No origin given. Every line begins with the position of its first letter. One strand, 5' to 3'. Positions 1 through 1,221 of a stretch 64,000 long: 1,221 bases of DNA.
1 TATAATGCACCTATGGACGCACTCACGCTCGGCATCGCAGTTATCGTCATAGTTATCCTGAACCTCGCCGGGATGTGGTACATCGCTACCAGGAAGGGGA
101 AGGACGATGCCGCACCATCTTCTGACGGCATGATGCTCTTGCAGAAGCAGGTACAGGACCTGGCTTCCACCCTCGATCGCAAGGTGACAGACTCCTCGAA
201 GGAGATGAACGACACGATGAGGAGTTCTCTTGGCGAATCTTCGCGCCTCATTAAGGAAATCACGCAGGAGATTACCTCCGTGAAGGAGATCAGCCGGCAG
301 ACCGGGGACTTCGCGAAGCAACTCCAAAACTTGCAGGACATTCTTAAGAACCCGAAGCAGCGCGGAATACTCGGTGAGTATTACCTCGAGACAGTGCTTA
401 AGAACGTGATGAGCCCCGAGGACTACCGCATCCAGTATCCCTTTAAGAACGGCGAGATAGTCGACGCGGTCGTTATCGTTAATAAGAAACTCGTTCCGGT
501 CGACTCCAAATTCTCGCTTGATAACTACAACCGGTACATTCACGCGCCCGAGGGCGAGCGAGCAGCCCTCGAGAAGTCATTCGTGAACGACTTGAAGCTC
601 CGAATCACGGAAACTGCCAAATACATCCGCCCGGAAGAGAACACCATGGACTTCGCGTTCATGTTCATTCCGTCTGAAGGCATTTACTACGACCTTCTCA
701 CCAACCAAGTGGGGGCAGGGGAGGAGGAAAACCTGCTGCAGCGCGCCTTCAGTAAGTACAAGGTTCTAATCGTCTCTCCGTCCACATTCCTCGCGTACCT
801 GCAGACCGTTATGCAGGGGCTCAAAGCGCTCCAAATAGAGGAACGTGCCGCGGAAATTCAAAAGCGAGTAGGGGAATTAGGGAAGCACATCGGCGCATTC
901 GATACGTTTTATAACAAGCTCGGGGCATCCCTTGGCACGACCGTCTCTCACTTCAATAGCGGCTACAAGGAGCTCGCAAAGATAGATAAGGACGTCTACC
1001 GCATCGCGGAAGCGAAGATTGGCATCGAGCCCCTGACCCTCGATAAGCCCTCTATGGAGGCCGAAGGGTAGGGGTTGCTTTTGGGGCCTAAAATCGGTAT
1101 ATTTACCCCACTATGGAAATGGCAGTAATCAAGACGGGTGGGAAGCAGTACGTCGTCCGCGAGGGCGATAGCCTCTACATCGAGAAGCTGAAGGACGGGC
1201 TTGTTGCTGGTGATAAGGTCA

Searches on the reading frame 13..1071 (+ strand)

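Call 95: search_protein_families(library=pfam, proteins=[window:13-1071:+], max_evalue=0.00001)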
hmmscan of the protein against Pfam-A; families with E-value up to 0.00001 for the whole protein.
window:13-1071:+ (352 aa): 1 family
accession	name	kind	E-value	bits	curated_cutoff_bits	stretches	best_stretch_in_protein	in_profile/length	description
PF02646.22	RmuC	-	2.9e-53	181.3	26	1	48-326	4-272/291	RmuC family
